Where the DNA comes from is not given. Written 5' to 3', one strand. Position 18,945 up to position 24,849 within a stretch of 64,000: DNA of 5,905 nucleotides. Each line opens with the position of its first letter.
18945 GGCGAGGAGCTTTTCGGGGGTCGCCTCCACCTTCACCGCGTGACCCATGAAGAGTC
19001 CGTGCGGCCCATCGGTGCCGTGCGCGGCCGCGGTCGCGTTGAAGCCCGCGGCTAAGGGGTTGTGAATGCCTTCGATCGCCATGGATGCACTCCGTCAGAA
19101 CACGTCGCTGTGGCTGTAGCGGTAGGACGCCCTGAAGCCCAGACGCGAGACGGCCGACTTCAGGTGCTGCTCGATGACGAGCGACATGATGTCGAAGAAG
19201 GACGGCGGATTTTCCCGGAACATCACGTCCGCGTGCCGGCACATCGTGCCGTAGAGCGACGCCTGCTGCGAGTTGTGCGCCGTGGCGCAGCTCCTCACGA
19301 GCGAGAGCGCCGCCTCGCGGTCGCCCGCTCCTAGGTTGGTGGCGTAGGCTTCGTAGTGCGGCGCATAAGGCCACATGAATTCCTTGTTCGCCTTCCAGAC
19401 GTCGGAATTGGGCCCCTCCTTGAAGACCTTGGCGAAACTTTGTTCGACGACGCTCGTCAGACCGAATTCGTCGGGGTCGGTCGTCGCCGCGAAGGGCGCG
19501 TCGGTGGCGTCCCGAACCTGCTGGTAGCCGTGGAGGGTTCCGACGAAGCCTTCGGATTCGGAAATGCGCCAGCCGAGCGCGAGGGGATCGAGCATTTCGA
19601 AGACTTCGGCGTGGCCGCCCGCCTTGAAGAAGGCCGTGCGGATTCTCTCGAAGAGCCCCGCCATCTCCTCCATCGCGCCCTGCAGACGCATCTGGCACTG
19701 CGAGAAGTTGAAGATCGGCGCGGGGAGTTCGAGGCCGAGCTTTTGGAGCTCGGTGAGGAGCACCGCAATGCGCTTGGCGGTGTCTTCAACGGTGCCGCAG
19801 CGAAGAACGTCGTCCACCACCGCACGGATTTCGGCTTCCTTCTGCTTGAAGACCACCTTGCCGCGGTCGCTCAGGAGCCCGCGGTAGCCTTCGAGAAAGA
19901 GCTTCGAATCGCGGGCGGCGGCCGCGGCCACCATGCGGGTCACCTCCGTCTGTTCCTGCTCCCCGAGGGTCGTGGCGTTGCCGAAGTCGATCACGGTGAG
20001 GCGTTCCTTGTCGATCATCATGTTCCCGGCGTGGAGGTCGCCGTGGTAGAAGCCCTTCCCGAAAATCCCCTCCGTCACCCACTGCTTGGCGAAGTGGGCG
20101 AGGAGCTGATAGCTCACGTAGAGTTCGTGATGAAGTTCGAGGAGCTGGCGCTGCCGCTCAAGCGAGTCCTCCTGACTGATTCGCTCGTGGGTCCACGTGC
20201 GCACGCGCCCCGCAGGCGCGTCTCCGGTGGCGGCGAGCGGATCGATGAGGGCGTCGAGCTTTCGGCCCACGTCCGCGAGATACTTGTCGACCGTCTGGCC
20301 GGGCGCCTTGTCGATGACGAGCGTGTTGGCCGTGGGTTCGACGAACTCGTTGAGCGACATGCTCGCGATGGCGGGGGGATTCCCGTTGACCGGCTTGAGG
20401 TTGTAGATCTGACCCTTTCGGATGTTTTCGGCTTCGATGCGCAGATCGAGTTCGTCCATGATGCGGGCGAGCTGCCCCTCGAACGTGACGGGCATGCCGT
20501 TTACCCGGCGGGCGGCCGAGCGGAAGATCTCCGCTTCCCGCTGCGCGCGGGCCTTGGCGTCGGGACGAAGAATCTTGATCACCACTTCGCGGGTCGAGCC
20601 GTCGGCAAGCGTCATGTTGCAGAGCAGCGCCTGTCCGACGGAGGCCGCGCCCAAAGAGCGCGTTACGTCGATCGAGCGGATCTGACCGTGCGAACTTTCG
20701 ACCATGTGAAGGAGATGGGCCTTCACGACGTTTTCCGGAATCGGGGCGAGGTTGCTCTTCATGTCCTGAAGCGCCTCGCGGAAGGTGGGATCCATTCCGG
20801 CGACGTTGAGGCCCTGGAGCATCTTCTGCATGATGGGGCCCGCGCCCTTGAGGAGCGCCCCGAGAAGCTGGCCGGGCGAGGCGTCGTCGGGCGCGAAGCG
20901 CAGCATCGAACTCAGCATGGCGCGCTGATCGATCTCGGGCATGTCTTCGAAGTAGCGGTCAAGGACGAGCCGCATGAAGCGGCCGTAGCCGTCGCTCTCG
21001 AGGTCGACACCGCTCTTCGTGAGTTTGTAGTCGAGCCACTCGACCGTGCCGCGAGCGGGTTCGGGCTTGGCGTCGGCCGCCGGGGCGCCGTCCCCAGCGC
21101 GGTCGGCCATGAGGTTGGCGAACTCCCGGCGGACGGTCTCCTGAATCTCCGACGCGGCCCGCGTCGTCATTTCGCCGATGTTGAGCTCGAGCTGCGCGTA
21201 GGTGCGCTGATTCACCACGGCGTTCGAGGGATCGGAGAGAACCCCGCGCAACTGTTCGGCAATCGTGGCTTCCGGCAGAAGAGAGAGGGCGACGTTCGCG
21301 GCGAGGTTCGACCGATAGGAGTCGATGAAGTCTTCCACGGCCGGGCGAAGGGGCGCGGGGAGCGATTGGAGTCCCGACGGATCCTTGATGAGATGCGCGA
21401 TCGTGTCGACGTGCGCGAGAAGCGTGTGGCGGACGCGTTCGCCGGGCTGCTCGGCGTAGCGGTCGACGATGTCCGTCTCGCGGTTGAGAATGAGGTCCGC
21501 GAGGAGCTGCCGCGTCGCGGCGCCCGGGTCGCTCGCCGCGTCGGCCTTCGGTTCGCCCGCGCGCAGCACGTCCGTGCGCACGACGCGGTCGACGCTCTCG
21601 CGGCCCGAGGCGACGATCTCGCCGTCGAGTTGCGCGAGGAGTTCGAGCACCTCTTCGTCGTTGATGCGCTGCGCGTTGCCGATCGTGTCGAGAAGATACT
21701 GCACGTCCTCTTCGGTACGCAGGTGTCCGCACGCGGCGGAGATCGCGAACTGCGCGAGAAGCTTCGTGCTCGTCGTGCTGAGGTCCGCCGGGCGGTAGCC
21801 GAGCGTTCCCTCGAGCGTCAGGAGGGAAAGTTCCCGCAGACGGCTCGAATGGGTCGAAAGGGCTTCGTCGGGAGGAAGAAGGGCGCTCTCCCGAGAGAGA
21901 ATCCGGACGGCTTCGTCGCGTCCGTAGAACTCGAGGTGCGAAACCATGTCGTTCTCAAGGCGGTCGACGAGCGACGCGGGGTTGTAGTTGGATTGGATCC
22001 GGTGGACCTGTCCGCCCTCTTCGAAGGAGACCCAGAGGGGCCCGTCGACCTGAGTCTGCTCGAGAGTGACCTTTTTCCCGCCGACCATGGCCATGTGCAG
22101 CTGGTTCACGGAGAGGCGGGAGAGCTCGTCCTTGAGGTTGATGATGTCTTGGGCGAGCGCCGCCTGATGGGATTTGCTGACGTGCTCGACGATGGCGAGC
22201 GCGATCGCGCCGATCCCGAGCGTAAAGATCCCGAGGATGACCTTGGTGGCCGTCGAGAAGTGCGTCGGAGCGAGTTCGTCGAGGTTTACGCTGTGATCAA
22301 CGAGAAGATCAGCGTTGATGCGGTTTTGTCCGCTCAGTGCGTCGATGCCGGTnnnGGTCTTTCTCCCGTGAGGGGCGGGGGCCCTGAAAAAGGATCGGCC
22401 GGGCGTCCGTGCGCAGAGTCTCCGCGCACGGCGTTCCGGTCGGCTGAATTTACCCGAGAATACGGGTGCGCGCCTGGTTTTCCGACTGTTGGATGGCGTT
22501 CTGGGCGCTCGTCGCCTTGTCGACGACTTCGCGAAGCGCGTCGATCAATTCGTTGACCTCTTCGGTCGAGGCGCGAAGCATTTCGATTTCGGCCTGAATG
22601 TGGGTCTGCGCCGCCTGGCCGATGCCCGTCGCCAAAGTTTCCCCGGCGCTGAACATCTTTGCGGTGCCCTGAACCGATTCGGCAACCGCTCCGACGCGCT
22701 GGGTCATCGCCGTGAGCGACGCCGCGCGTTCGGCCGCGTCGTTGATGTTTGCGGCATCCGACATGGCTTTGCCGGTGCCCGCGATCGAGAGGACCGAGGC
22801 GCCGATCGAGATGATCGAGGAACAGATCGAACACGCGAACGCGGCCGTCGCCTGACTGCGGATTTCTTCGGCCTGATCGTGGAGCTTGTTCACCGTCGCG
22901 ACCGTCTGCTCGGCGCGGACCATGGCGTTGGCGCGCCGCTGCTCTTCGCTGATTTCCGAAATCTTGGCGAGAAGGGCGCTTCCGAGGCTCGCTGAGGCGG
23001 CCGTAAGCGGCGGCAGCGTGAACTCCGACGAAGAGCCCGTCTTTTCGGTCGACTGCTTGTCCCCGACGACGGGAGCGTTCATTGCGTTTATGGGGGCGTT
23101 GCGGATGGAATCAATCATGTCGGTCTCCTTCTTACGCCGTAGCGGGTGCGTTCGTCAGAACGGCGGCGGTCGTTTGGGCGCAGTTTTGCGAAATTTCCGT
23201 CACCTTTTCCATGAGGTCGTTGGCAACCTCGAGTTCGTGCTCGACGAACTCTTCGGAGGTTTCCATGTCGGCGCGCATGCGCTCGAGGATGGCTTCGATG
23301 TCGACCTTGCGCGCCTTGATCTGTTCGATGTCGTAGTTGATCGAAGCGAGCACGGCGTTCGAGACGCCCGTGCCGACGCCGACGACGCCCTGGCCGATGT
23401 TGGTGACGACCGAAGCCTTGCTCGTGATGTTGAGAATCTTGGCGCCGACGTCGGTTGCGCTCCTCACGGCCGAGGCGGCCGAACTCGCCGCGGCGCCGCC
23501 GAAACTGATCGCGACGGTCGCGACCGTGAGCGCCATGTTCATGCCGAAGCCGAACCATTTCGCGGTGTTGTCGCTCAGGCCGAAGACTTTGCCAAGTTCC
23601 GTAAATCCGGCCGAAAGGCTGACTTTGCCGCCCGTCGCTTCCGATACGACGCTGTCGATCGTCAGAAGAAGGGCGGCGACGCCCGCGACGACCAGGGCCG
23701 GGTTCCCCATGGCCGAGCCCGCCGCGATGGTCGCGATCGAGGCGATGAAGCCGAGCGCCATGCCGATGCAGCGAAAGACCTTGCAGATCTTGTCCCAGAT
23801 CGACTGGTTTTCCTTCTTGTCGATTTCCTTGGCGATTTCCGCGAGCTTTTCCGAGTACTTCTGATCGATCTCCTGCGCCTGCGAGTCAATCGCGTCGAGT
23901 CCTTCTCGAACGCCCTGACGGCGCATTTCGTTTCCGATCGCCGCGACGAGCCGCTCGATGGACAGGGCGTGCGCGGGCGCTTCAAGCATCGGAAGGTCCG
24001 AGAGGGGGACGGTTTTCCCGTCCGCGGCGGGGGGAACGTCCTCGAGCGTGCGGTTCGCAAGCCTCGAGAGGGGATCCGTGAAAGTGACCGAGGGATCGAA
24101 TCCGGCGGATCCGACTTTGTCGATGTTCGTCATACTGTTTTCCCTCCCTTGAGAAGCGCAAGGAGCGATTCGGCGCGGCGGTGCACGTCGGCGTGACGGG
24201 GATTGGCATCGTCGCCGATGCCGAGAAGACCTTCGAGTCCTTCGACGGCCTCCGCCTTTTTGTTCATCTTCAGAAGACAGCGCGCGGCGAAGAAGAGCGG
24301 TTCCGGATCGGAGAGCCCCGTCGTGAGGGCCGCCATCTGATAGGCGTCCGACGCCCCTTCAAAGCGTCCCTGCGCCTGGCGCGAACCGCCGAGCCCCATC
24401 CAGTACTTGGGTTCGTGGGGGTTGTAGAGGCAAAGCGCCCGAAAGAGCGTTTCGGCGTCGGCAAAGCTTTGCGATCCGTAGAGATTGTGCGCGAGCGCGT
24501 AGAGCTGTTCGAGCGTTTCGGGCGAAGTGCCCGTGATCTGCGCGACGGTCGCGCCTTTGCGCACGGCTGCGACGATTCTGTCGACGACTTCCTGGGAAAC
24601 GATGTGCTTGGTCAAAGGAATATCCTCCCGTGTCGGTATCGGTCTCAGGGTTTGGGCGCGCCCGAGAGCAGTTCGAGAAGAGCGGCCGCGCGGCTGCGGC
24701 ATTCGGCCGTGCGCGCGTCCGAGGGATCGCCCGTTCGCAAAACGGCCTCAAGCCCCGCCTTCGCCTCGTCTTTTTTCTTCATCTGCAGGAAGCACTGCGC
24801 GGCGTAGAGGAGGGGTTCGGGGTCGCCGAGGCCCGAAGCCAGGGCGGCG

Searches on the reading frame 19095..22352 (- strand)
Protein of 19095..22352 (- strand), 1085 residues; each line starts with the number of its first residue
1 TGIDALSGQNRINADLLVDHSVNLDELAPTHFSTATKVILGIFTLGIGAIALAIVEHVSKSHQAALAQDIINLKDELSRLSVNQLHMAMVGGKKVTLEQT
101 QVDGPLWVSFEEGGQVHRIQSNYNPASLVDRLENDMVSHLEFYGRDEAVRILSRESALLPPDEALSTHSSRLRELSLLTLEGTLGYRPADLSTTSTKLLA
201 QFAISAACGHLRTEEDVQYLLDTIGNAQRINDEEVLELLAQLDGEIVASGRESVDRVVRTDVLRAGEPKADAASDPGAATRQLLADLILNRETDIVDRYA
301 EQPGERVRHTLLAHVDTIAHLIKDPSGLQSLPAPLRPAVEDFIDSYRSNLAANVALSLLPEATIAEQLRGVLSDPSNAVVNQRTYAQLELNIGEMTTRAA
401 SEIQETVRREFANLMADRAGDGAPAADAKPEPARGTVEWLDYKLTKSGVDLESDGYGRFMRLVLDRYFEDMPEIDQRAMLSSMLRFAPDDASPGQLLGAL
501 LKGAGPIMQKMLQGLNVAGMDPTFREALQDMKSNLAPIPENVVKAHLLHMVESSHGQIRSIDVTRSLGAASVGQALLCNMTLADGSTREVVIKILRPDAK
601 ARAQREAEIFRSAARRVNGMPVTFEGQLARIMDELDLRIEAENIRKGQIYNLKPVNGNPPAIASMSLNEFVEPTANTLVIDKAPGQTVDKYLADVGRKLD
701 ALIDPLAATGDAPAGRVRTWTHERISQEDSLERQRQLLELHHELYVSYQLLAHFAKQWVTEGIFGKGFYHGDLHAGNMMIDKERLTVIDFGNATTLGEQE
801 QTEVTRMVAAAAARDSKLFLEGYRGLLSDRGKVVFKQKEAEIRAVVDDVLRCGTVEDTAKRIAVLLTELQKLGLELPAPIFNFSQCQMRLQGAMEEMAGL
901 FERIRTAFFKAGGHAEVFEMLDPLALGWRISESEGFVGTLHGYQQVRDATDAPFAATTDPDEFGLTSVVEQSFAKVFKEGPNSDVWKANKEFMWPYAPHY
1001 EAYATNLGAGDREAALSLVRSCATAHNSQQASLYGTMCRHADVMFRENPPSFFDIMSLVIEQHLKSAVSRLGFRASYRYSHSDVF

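Call 7: search_protein_families(library=pfam, proteins=[window:19095-22352:-], max_evalue=0.001)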
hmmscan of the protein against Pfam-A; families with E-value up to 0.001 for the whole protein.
window:19095-22352:- (1085 aa): 2 families
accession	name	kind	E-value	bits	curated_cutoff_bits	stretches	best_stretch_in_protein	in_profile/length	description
PF03109.22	ABC1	-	4.2e-16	59.3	22.9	2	749-818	169-239/244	ABC1 atypical kinase-like domain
PF01636.29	APH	-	1e-10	42.3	23.2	1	588-794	21-198/239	Phosphotransferase enzyme family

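Call 16: search_protein_families(library=ncbifam, proteins=[window:19095-22352:-], max_evalue=0.001)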
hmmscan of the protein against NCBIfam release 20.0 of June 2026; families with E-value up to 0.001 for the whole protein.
window:19095-22352:- (1085 aa): 5 families
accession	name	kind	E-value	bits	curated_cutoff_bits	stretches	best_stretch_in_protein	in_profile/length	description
TIGR01982.1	UbiB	equivalog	4.4e-21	75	487.55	2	751-848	260-358/436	2-polyprenylphenol 6-hydroxylase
NF003404.0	PRK04750.1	equivalog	1.6e-09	36.9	667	1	464-620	19-177/529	ubiquinone biosynthesis regulatory protein kinase UbiB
NF050082.1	ATPase_MABP1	exception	1.9e-08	33.5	800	1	768-849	276-352/435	macrolide-binding ATPase MABP-1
TIGR03724.2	arch_bud32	equivalog_domain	0.00013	21.5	125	1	765-834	103-180/193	KEOPS complex kinase/ATPase Bud32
NF038151.1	lanthi_synth_III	equivalog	0.00063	18.2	575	0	761-805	350-395/833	class III lanthionine synthetase LanKC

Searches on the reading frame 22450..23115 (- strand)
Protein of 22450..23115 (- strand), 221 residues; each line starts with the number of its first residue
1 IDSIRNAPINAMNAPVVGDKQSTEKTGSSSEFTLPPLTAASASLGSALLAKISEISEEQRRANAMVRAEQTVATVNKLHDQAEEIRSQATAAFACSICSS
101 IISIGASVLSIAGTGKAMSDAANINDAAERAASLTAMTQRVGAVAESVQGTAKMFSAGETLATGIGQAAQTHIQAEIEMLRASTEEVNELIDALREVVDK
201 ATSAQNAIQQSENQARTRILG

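Call 7: search_protein_families(library=pfam, proteins=[window:22450-23115:-], max_evalue=0.001)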
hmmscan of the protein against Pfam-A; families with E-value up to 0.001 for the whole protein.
window:22450-23115:- (221 aa): 0 families

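Call 28: search_protein_families(library=pfam, proteins=[window:22450-23115:-], max_evalue=1)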
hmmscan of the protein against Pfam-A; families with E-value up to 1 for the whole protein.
window:22450-23115:- (221 aa): 9 families
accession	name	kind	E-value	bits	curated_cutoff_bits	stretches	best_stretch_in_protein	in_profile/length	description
PF18394.6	TBK1_CCD1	-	0.0082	16.2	25.9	1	82-184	56-157/256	TANK-binding kinase 1 coiled-coil domain 1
PF00210.30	Ferritin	-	0.03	14.7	24.5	0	140-203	54-115/142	Ferritin-like domain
PF05957.18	DUF883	-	0.044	14.1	25.4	0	172-187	2-17/53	DUF883 N-terminal domain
PF15341.11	SLX9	-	0.093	13.7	27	0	46-86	15-57/127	Ribosome biogenesis protein SLX9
PF08651.15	DASH_Duo1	-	0.22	11.8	25.4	0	185-216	10-41/74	DASH complex subunit Duo1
PF00745.25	GlutR_dimer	-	0.35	11.6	22.9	1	55-91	6-42/99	Glutamyl-tRNAGlu reductase, dimerisation domain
PF04546.19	Sigma70_ner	-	0.39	11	29.7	1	121-210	63-151/210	Sigma-70, non-essential region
PF10796.14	Anti-adapt_IraP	-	0.42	11.8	23.2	0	180-211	38-69/86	Sigma-S stabilisation anti-adaptor protein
PF17816.7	PDZ_4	-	0.47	11.2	23.1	0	119-149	55-86/114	PDZ domain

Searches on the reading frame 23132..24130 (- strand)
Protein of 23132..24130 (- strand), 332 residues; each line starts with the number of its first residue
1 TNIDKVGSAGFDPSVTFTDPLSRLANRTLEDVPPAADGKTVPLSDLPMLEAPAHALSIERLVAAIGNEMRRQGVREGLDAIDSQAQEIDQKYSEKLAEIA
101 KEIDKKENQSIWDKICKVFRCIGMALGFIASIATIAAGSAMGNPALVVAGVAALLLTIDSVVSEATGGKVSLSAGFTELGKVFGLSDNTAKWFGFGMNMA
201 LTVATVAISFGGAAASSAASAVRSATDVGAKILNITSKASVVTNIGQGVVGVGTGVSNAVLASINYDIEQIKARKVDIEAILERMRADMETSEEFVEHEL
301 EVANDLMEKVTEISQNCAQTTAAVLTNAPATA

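Call 7: search_protein_families(library=pfam, proteins=[window:23132-24130:-], max_evalue=0.001)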
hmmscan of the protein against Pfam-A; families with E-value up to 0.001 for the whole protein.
window:23132-24130:- (332 aa): 1 family
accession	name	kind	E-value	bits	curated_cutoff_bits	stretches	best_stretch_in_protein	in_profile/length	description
PF04888.17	SseC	-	4.2e-10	40.2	30.2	1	82-239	25-178/312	Secretion system effector C (SseC) like family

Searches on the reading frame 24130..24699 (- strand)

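Call 7: search_protein_families(library=pfam, proteins=[window:24130-24699:-], max_evalue=0.001)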
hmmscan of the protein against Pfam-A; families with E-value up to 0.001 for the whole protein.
window:24130-24699:- (189 aa): 5 families
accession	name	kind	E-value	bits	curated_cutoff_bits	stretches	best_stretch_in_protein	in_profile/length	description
PF13432.12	TPR_16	-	1.7e-07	32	32.7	1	67-124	1-58/65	Tetratricopeptide repeat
PF14559.12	TPR_19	-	6.5e-07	30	25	0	109-172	3-64/68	Tetratricopeptide repeat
PF07719.23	TPR_2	-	9.4e-07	28.9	27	0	97-123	1-27/34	Tetratricopeptide repeat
PF07720.18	TPR_3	-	2e-06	28.2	20.7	0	63-92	1-30/34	Tetratricopeptide repeat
PF12895.13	ANAPC3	-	0.00058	20.5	27.2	0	79-156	5-80/82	Anaphase-promoting complex, cyclosome, subunit 3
